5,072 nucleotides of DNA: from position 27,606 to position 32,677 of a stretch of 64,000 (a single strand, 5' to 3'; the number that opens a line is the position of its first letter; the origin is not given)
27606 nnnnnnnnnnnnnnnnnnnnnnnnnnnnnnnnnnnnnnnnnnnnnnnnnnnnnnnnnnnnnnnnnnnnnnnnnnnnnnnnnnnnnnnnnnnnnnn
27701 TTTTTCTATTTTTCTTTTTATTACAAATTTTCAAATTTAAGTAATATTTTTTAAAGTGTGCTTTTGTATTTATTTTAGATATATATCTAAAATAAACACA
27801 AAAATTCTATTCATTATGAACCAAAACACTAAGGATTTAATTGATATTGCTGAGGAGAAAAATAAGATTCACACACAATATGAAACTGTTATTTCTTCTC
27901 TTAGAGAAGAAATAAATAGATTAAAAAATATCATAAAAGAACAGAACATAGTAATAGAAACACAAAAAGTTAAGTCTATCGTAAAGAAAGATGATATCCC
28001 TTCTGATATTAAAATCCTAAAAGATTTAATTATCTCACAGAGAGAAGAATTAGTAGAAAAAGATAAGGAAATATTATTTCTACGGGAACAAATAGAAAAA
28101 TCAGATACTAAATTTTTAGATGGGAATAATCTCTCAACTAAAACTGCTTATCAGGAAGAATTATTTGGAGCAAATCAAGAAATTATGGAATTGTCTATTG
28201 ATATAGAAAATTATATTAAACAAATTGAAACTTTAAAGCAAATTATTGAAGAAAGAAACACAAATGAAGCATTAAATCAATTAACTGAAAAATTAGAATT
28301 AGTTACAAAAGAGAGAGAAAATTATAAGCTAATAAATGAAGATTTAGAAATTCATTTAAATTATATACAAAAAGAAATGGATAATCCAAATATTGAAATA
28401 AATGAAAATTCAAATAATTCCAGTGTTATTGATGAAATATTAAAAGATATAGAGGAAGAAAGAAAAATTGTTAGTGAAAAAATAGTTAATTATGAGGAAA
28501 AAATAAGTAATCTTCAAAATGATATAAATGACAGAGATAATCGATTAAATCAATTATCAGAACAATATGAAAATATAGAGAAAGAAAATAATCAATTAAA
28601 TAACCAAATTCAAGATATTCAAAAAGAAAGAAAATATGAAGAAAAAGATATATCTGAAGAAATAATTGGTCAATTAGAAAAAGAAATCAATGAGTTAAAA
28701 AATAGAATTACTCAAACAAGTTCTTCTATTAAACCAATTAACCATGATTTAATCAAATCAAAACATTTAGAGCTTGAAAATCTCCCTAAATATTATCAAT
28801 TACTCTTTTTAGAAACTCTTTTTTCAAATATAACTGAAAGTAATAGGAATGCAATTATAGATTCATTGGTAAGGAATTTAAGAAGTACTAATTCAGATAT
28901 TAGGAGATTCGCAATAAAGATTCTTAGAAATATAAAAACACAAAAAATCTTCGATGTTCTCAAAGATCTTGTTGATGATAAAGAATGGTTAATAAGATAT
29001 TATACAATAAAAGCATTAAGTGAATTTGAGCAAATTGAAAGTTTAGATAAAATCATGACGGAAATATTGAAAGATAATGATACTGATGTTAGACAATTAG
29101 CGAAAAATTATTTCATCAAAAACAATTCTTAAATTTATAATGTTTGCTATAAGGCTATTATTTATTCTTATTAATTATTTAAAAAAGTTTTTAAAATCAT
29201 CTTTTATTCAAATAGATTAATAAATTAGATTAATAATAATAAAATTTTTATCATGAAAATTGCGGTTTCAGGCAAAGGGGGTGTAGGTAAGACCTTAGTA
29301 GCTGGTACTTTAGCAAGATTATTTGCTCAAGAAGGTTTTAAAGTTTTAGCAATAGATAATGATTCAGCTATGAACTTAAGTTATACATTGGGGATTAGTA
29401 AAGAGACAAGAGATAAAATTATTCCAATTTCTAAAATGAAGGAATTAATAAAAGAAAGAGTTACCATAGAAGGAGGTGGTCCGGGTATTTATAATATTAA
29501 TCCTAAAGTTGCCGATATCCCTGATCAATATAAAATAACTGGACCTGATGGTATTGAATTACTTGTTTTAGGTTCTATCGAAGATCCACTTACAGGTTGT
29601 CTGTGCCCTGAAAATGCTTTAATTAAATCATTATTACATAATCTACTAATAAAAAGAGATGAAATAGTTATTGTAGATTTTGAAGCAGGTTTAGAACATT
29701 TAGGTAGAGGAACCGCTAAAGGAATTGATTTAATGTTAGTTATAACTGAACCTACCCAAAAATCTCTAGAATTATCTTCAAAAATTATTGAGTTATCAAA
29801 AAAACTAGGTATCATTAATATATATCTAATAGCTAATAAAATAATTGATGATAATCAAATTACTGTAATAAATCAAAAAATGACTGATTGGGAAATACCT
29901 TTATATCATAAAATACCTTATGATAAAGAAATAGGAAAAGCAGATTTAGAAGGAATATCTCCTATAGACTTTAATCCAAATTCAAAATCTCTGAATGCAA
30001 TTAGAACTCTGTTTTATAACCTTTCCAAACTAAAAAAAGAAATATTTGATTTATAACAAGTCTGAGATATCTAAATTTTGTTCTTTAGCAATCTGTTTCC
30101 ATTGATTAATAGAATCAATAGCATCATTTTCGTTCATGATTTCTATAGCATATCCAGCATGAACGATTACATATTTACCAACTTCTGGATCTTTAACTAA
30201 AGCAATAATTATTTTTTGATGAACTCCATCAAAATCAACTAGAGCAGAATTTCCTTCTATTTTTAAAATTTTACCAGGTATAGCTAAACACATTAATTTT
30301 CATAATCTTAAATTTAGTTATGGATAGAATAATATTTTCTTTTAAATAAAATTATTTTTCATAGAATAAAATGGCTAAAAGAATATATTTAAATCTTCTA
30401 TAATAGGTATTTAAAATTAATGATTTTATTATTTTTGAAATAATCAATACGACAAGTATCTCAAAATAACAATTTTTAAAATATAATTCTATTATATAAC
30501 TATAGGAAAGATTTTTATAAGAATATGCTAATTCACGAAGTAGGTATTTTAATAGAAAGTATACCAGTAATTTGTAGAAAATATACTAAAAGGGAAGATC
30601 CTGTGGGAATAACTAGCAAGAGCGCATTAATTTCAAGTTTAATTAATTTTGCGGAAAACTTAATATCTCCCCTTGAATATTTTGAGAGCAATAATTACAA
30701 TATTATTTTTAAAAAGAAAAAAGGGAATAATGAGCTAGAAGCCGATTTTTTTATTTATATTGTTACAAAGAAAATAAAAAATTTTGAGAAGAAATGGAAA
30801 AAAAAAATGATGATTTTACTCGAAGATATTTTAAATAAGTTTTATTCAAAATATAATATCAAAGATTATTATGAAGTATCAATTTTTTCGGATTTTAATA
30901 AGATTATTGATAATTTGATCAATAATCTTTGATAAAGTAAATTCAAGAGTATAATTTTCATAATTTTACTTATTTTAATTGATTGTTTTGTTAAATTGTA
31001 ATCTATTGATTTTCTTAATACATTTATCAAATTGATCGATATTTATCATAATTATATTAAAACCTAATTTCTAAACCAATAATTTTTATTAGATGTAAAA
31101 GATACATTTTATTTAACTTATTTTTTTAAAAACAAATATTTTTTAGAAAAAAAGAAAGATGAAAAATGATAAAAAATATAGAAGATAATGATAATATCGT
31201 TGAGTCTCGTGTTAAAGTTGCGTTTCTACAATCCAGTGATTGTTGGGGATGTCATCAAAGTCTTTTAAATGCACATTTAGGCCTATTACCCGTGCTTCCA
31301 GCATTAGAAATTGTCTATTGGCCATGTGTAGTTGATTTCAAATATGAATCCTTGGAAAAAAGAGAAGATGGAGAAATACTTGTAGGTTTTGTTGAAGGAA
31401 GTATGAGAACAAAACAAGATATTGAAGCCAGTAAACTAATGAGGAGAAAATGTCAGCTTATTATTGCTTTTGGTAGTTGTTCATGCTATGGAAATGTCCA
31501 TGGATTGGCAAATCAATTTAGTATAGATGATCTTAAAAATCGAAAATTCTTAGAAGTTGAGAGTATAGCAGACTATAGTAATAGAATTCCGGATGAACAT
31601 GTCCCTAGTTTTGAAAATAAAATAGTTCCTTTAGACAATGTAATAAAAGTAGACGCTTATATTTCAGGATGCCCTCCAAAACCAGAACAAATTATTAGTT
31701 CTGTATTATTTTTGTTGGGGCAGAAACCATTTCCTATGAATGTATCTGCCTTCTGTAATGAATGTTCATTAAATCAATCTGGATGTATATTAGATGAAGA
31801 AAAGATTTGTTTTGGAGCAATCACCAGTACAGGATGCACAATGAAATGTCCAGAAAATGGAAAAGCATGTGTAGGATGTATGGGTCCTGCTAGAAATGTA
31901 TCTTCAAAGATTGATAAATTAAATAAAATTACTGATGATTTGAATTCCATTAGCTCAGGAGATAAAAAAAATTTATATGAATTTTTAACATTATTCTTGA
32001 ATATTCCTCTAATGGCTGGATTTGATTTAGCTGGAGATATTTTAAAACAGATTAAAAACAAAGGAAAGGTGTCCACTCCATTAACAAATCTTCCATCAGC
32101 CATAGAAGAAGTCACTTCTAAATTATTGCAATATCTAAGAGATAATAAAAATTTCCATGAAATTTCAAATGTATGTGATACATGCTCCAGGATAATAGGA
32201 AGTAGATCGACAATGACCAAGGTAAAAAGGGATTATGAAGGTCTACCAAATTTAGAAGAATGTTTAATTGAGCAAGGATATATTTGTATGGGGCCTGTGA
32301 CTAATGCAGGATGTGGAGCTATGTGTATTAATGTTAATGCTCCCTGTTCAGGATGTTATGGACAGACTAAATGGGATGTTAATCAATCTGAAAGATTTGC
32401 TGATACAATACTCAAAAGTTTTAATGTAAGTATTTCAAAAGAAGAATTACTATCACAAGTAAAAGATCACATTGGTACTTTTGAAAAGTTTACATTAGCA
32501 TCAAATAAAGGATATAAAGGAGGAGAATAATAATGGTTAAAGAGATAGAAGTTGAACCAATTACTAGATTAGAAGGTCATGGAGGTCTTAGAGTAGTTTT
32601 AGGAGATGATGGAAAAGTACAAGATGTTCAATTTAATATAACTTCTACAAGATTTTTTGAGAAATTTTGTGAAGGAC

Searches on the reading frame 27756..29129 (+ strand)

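Call 35: search_protein_families(library=pfam, proteins=[window:27756-29129:+], max_evalue=0.01)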
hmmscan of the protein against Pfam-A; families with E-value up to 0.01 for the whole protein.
window:27756-29129:+ (458 aa): 3 families
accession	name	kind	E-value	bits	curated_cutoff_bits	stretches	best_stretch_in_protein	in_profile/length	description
PF13646.12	HEAT_2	-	4.8e-11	43.2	27.7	1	369-449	2-83/88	HEAT repeats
PF02985.28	HEAT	-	4.7e-06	26.8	23.5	0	398-424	1-27/31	HEAT repeat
PF07926.17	TPR_MLP1_2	-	0.0026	18.2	36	1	220-321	19-115/129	TPR/MLP1/MLP2-like protein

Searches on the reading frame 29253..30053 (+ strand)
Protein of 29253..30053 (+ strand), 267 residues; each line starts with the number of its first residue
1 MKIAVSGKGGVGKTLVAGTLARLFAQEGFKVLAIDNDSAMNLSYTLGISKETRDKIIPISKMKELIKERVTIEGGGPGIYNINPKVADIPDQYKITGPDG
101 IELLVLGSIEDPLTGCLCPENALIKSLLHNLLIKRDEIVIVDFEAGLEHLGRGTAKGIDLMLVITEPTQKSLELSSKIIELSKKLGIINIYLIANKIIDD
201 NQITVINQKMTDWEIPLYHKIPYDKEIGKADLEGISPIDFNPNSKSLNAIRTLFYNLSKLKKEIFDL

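Call 35: search_protein_families(library=pfam, proteins=[window:29253-30053:+], max_evalue=0.01)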
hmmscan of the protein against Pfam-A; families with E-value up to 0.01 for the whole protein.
window:29253-30053:+ (267 aa): 8 families
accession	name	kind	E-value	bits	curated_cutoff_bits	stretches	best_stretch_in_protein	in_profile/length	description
PF01656.29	CbiA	-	1.4e-19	70.7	25.4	1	3-237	2-124/125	CobQ/CobB/MinD/ParA nucleotide binding domain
PF13614.12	AAA_31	-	3.4e-11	43.9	27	1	7-57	9-59/177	AAA domain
PF10609.15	ParA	-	7.9e-10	39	27.1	1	5-61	9-70/246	NUBPL iron-transfer P-loop NTPase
PF02374.21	ArsA_ATPase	-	2.1e-08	34.2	24.3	1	3-48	4-49/305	Anion-transporting ATPase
PF00142.24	Fer4_NifH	-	9.9e-08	32.2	25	1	1-73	1-71/271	4Fe-4S iron sulfur cluster binding proteins, NifH/frxC family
PF13604.12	AAA_30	-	0.006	16.8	27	1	4-57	22-77/191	AAA domain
PF20720.3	nSTAND3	-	0.0062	16.7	27.2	0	4-36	21-53/155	Novel STAND NTPase 3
PF01583.26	APS_kinase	-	0.0068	16.9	21.1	0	3-67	5-71/152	Adenylylsulphate kinase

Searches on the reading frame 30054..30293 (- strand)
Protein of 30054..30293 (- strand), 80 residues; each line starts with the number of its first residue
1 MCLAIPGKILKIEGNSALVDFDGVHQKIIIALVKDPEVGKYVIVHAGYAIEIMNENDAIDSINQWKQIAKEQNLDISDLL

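Call 35: search_protein_families(library=pfam, proteins=[window:30054-30293:-], max_evalue=0.01)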
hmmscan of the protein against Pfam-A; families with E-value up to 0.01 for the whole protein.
window:30054-30293:- (80 aa): 1 family
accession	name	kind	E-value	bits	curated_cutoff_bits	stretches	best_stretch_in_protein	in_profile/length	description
PF01455.23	HupF_HypC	-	7e-24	84.2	28.5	1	1-63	1-63/65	HupF/HypC family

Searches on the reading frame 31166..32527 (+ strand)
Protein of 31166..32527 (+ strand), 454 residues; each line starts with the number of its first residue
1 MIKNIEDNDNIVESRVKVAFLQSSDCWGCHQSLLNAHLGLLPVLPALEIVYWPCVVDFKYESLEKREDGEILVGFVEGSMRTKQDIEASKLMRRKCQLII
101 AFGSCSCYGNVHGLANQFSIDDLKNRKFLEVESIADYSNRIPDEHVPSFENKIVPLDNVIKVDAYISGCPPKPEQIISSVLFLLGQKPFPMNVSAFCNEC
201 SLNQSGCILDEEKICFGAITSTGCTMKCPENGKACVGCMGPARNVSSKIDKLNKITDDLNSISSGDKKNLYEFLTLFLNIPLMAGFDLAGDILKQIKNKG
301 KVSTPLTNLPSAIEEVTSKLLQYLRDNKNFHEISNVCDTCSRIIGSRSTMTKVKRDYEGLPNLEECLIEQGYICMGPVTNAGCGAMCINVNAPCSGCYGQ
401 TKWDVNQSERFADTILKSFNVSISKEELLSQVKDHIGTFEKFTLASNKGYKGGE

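Call 35: search_protein_families(library=pfam, proteins=[window:31166-32527:+], max_evalue=0.01)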
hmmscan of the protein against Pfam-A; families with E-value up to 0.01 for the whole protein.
window:31166-32527:+ (454 aa): 1 family
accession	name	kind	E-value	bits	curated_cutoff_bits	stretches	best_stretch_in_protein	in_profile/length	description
PF01058.29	Oxidored_q6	-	1.2e-23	83.7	27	1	26-180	1-125/128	NADH ubiquinone oxidoreductase, 20 Kd subunit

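Call 60: search_protein_families(library=ncbifam, proteins=[window:31166-32527:+], max_evalue=0.01)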
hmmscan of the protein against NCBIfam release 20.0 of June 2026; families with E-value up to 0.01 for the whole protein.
window:31166-32527:+ (454 aa): 17 families
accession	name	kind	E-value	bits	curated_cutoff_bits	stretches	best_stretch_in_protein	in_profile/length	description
NF045875.1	F420_non_VhuG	exception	1e-67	228.4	450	3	14-204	3-184/286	F420-non-reducing hydrogenase subunit VhuG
NF040836.1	sulfhyd_HydD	equivalog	1.3e-39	136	500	2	13-255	3-226/261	NADPH-dependent hydrogenase/sulfhydrogenase 1 subunit delta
NF040831.1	sulfhyd_ShyD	equivalog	1e-29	103.8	460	2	17-262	2-230/240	NAD(P)-dependent hydrogenase/sulfhydrogenase 2 subunit delta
TIGR03294.1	FrhG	equivalog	7.6e-19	68.4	245.5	2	16-142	2-124/228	coenzyme F420 hydrogenase subunit gamma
NF005012.1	PRK06411.1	subfamily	3.7e-06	26.6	116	1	155-183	126-154/166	NADH-quinone oxidoreductase subunit NuoB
NF011392.0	PRK14817.1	equivalog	5e-06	26.3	271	1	155-183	128-156/182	NADH-quinone oxidoreductase subunit B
NF011390.0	PRK14815.1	equivalog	6.9e-06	25.5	281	1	155-183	125-153/183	NADH dehydrogenase subunit B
NF011395.0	PRK14820.1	equivalog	1e-05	25.4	263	1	156-181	126-151/180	NADH-quinone oxidoreductase subunit B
TIGR01957.1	nuoB_fam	subfamily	4e-05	23.6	142.7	1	155-183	110-138/145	NADH-quinone oxidoreductase subunit B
NF011393.0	PRK14818.1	equivalog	7.3e-05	22.4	255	1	156-181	124-149/173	NADH dehydrogenase subunit B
NF011391.0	PRK14816.1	equivalog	0.00041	20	283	1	153-182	143-172/196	NADH-quinone oxidoreductase subunit B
NF011388.0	PRK14813.1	equivalog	0.00057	19.8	294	1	156-181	122-147/189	NADH dehydrogenase subunit B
NF011394.0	PRK14819.1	equivalog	0.00061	19.4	312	1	154-183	123-152/264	NADH-quinone oxidoreductase subunit B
NF011389.0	PRK14814.1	equivalog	0.0016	18.3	285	1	156-183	126-153/186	NADH dehydrogenase subunit B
NF009808.0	PRK13292.1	equivalog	0.0022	15.9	1156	1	156-183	118-145/791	NADH-quinone oxidoreductase subunit B/C/D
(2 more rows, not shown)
